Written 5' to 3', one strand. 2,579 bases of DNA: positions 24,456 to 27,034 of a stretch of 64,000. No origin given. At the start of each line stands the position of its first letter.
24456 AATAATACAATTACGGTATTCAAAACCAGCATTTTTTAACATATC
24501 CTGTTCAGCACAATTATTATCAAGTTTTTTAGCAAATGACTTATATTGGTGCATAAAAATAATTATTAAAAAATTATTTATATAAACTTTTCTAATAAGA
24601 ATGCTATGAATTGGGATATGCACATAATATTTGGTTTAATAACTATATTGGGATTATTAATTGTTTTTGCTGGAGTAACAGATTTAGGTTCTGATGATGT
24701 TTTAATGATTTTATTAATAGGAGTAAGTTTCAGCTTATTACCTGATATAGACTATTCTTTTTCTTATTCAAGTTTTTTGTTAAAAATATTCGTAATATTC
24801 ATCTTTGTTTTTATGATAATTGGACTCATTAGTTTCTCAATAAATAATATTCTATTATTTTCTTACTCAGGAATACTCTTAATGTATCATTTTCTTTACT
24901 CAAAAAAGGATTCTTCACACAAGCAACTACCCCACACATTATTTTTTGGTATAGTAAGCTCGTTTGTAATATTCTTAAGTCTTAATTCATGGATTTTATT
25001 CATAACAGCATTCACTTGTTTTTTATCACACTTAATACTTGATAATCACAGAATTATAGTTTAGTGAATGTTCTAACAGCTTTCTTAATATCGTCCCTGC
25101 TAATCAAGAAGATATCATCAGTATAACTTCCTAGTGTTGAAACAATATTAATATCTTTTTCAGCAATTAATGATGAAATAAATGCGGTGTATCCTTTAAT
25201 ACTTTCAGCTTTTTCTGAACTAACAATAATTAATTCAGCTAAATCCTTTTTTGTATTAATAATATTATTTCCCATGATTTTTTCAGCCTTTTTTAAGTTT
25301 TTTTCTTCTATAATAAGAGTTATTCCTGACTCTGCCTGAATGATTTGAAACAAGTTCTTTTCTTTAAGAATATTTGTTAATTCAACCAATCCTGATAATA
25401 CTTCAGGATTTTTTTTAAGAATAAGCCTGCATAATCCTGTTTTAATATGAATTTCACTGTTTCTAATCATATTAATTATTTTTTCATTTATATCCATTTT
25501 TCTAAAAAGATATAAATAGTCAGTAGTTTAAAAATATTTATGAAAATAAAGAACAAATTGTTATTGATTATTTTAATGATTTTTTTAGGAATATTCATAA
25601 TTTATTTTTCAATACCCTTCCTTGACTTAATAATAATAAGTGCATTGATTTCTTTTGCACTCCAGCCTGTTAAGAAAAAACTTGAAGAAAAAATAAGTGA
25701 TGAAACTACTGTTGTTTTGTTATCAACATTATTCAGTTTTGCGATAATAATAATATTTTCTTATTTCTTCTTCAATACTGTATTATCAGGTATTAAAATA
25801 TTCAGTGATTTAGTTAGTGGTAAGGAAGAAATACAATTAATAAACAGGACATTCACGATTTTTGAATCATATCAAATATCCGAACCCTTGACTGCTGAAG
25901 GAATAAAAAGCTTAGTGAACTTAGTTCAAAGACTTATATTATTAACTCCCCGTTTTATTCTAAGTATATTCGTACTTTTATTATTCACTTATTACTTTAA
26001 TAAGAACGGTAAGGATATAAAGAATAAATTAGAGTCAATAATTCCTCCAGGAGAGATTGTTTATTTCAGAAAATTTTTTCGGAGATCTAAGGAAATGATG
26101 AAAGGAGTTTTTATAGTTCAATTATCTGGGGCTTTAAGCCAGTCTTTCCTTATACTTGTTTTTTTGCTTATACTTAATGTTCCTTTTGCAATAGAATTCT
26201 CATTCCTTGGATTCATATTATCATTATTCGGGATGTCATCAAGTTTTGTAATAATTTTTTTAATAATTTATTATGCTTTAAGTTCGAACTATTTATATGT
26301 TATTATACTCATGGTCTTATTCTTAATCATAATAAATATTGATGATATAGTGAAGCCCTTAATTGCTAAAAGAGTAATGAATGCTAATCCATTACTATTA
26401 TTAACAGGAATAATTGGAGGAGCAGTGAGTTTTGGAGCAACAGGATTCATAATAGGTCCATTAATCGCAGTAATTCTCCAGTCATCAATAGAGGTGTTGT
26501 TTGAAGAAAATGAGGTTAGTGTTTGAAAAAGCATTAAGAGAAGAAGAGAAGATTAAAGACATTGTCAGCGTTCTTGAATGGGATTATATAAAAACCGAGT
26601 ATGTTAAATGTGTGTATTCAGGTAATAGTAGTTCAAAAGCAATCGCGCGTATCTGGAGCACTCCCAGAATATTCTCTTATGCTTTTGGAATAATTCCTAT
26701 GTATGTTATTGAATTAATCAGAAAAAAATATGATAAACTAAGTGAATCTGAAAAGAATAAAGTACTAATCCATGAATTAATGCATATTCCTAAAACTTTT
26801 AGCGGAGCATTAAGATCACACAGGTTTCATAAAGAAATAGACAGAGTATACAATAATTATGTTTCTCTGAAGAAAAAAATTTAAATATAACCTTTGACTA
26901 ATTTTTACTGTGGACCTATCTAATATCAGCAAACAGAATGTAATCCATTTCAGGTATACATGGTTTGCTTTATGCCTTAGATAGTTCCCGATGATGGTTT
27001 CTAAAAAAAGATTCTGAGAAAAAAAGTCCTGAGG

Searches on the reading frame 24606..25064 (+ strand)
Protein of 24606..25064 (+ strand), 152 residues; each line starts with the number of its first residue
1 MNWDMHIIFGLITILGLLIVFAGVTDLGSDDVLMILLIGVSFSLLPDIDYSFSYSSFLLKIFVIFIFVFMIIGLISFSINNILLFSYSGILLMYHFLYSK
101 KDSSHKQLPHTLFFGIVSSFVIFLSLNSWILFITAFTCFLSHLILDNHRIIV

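Call 46: search_protein_families(library=pfam, proteins=[window:24606-25064:+], max_evalue=0.001)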
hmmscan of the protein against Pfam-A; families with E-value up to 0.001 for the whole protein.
window:24606-25064:+ (152 aa): 1 family
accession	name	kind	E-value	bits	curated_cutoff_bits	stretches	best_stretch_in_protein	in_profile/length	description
PF04307.19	YdjM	-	3.2e-07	30.4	29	1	1-147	1-107/176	YdjM inner membrane protein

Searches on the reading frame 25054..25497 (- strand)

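Call 46: search_protein_families(library=pfam, proteins=[window:25054-25497:-], max_evalue=0.001)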
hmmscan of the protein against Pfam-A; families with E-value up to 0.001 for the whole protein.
window:25054-25497:- (147 aa): 1 family
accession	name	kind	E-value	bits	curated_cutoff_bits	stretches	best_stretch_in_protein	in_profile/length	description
PF13840.12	ACT_7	-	1.1e-10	41.7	27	1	84-144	4-63/65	ACT domain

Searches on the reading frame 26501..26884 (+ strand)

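Call 46: search_protein_families(library=pfam, proteins=[window:26501-26884:+], max_evalue=0.001)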
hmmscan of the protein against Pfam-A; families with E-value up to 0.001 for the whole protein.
window:26501-26884:+ (127 aa): 1 family
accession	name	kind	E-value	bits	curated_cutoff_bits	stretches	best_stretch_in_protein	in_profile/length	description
PF18894.6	PhageMetallopep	-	2.3e-18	67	23.7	1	10-117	5-122/134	Putative phage metallopeptidase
